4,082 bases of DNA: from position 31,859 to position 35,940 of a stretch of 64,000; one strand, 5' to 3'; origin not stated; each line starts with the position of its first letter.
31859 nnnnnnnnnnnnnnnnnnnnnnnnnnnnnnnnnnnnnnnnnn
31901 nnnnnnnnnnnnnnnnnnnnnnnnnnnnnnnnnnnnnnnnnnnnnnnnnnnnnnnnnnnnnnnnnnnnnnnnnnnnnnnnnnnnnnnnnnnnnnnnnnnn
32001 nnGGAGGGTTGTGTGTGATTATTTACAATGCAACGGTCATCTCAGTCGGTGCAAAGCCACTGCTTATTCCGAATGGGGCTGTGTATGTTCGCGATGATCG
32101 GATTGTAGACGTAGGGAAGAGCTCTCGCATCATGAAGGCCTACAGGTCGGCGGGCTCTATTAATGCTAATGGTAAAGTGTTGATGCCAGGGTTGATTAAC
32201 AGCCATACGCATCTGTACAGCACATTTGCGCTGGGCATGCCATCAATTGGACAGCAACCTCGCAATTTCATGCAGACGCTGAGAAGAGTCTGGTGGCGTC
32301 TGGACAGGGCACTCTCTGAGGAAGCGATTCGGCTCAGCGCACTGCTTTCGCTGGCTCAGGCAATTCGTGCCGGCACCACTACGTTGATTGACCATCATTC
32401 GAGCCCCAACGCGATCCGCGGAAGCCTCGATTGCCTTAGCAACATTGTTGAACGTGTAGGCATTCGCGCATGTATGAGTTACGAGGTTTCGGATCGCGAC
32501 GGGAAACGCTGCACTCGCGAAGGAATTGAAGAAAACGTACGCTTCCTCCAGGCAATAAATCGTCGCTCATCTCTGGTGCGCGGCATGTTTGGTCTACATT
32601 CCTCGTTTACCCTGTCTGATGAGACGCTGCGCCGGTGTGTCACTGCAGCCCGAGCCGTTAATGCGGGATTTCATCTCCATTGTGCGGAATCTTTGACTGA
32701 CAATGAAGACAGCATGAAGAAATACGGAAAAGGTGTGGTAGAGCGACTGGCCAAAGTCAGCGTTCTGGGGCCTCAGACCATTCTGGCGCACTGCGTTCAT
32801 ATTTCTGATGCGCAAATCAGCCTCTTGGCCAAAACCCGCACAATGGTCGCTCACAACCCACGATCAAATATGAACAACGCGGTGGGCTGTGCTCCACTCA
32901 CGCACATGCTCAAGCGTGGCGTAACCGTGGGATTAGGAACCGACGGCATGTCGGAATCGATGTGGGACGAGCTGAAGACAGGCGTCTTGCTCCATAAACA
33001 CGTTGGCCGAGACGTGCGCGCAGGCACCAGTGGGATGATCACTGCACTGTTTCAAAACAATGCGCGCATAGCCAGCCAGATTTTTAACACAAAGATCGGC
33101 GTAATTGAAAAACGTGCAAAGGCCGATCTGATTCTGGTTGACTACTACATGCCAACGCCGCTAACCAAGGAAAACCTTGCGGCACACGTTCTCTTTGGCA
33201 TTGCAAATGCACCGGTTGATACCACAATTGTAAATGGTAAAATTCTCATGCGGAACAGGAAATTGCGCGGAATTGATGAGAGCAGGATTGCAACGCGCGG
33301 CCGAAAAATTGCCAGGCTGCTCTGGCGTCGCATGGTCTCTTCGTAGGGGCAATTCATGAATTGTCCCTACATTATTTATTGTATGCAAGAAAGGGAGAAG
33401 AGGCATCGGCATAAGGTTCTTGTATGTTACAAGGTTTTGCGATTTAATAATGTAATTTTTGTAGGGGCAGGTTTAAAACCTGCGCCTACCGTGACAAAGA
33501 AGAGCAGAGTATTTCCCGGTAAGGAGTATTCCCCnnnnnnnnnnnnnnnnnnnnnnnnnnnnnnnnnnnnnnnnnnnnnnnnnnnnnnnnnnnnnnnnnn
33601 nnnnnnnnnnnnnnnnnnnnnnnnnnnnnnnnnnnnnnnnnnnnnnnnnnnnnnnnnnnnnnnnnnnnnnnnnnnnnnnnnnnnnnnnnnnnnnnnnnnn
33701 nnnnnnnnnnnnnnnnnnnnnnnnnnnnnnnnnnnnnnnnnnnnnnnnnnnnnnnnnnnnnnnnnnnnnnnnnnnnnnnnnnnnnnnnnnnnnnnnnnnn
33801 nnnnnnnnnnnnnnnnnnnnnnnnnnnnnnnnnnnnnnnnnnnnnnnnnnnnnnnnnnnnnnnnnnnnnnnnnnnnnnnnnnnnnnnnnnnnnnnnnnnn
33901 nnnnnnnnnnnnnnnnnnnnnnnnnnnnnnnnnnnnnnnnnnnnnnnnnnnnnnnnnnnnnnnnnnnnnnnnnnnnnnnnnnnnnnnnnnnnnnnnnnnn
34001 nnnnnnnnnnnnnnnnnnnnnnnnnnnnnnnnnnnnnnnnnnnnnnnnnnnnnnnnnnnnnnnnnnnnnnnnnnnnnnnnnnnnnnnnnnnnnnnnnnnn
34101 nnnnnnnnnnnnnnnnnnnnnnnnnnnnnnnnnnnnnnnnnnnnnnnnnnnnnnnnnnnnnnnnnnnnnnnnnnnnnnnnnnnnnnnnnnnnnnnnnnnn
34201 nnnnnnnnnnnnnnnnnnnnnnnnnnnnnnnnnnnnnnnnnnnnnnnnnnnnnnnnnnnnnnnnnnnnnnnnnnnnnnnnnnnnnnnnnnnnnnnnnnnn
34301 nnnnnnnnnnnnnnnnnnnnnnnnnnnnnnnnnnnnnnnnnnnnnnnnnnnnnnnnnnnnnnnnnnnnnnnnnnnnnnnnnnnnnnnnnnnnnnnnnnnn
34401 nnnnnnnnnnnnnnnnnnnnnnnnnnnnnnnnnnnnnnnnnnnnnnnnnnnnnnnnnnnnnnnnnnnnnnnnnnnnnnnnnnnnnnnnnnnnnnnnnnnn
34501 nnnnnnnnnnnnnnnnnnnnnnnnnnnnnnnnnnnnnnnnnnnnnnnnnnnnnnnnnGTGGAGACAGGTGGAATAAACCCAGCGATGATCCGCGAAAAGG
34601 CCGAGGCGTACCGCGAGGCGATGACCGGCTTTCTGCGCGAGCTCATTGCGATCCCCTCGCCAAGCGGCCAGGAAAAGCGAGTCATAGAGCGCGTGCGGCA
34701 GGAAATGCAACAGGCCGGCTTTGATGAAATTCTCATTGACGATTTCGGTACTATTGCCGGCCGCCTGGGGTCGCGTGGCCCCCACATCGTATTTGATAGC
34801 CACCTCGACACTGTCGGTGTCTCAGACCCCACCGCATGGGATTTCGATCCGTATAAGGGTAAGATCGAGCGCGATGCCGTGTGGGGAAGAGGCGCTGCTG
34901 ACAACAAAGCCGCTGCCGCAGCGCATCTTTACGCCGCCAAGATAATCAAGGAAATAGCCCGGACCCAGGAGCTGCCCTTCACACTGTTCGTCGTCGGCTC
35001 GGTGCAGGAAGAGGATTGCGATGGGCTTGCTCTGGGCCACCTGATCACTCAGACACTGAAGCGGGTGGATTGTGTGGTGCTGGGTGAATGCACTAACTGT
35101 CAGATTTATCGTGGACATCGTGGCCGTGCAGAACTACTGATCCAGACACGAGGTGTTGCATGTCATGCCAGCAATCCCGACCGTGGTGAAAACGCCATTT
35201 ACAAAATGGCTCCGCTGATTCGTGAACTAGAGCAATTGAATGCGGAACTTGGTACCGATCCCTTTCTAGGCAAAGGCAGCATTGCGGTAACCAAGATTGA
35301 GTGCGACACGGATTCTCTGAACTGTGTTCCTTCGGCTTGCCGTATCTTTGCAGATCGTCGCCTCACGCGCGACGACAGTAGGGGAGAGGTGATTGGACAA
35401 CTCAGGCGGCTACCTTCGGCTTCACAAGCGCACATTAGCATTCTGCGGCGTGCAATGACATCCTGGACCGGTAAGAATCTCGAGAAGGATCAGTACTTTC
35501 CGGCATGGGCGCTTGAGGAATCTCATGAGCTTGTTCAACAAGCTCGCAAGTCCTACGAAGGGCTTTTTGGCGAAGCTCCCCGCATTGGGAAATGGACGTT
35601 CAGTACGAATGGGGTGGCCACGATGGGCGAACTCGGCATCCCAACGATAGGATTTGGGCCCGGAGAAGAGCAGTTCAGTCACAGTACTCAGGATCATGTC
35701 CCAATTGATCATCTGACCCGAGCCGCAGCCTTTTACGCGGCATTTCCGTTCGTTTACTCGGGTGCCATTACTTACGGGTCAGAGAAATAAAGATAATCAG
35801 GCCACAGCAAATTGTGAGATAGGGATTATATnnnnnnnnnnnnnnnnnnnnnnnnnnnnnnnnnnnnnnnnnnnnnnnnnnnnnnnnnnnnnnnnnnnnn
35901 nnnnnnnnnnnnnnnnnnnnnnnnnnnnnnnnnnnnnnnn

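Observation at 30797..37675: Six-gene cluster: PreA-like, SsnA-like, CysK-like, YgeY-like M20, YgeW-like carbamoyltransferase, XdhC-like. An SsnA/YgeW/YgeY-type accessory neighbourhood, or a reductive heterocycle catabolic pathway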

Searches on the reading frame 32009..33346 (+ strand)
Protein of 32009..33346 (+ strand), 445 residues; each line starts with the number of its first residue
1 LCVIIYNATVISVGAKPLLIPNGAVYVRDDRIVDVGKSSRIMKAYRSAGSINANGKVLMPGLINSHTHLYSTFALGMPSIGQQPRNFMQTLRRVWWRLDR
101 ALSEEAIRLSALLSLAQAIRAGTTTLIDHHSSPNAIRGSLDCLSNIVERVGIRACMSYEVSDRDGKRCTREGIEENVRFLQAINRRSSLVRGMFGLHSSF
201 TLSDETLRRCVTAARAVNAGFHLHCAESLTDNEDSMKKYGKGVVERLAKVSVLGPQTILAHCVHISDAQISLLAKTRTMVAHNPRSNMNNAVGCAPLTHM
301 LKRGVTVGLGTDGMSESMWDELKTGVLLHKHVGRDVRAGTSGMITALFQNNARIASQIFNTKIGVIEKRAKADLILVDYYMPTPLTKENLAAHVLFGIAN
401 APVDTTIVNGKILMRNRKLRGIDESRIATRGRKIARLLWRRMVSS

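Call 3: search_protein_families(library=ncbifam, proteins=[window:32009-33346:+], max_evalue=0.00001)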
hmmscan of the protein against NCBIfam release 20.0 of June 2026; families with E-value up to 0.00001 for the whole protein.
window:32009-33346:+ (445 aa): 33 families (the best 25 are shown)
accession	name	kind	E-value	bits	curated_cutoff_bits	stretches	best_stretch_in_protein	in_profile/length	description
NF005540.0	PRK07203.1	equivalog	3.5e-164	546.7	444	1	3-442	2-442/444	putative aminohydrolase SsnA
TIGR03314.1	Se_ssnA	subfamily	6.1e-161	536.2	455.5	1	4-442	2-441/441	putative selenium metabolism protein SsnA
NF004701.0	PRK06038.1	equivalog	1.6e-71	241.3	609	1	3-440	6-428/432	N-ethylammeline chlorohydrolase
NF006055.0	PRK08203.1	equivalog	5.2e-61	206.6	532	1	3-440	7-452/455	8-oxoguanine deaminase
NF006252.0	PRK08393.1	equivalog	8.2e-61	206.3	617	1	1-435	1-420/424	N-ethylammeline chlorohydrolase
NF006549.0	PRK09045.1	equivalog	1.3e-58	198.7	540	1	4-433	11-434/444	TRZ/ATZ family hydrolase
NF005557.0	PRK07228.1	equivalog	2.4e-58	197.9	522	1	3-441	3-440/445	5'-deoxyadenosine deaminase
NF004995.0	PRK06380.1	subfamily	5.6e-56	190.3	567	1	1-428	1-413/418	metal-dependent hydrolase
NF012037.0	PRK15493.1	equivalog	2.2e-49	168.4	779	1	5-435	5-430/435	bifunctional S-methyl-5'-thioadenosine deaminase/S-adenosylhomocysteine deaminase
NF009059.0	PRK12393.1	equivalog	3.8e-41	141.3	543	1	23-438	27-455/460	amidohydrolase family protein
NF005211.0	PRK06687.1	equivalog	5.4e-37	127.6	703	1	22-418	21-413/419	TRZ/ATZ family protein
NF006056.0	PRK08204.1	subfamily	1.1e-35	123.3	391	1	3-433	5-435/449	hypothetical protein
TIGR02967.1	guan_deamin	equivalog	5.4e-30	104.7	375.4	1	20-383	4-366/401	guanine deaminase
NF004801.0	PRK06151.1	subfamily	8.2e-30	104.1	416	1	17-441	19-465/491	chlorohydrolase family protein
NF006681.0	PRK09229.1-2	equivalog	1.5e-29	103.1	362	1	174-421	184-432/451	formimidoylglutamate deiminase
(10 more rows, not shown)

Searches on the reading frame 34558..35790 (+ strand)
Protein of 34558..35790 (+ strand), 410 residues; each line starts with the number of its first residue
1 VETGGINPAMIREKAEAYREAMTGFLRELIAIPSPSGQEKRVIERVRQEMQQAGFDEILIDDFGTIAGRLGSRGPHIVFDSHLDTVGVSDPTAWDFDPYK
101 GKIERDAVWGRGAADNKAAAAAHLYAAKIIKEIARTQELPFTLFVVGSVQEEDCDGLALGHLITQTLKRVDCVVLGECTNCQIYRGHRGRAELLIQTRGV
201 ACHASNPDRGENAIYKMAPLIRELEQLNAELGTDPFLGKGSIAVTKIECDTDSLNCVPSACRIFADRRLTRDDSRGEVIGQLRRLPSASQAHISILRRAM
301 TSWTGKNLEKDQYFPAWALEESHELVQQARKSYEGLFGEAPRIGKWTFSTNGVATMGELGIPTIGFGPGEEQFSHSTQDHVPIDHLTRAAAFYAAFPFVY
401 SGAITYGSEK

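Call 3: search_protein_families(library=ncbifam, proteins=[window:34558-35790:+], max_evalue=0.00001)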
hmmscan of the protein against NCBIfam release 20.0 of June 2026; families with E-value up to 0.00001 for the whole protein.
window:34558-35790:+ (410 aa): 46 families (the best 25 are shown)
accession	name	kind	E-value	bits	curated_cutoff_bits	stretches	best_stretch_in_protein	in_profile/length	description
NF009555.0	PRK13004.1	equivalog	2.1e-143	478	321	1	10-401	5-396/399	YgeY family selenium metabolism-linked hydrolase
TIGR03526.1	selenium_YgeY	hypoth_equivalog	6.6e-140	466.4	321.5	1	10-400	3-393/395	YgeY family selenium metabolism-linked hydrolase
TIGR01910.1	DapE-ArgE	subfamily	3.9e-45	154.7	217.6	1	25-388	3-369/373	ArgE/DapE family deacylase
NF006399.0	PRK08651.1-2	equivalog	8.8e-41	140.2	381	1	21-392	5-396/405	succinyl-diaminopimelate desuccinylase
TIGR01900.1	dapE-gram_pos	equivalog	4.7e-37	127.7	304.2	1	22-396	5-349/351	succinyl-diaminopimelate desuccinylase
TIGR01892.1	AcOrn-deacetyl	equivalog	1.4e-34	119.7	297.7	1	26-393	3-361/365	acetylornithine deacetylase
NF005710.0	PRK07522.1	subfamily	2e-34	119.4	412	1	19-393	7-381/391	acetylornithine deacetylase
NF009557.0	PRK13009.1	equivalog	3.1e-32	112.2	284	1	24-394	7-368/377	succinyl-diaminopimelate desuccinylase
NF006400.0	PRK08651.1-3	equivalog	1.2e-29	103.3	374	1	43-396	52-402/410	succinyl-diaminopimelate desuccinylase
NF006365.0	PRK08588.1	subfamily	6.6e-29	101.4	289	1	23-395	10-375/383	succinyl-diaminopimelate desuccinylase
NF005373.0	PRK06915.1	equivalog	3.9e-27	95.3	428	2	73-230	92-245/422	peptidase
NF003367.0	PRK04443.1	equivalog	4.3e-27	95.3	363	1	20-391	7-336/349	[LysW]-lysine hydrolase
NF006402.0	PRK08651.1-5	equivalog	2.5e-26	92.5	369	1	46-391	28-358/369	succinyl-diaminopimelate desuccinylase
TIGR01246.1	dapE_proteo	equivalog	7.1e-26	91.1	361.8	1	23-278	2-264/370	succinyl-diaminopimelate desuccinylase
NF005306.0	PRK06837.1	subfamily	3.2e-25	88.8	376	1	73-396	96-417/427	ArgE/DapE family deacylase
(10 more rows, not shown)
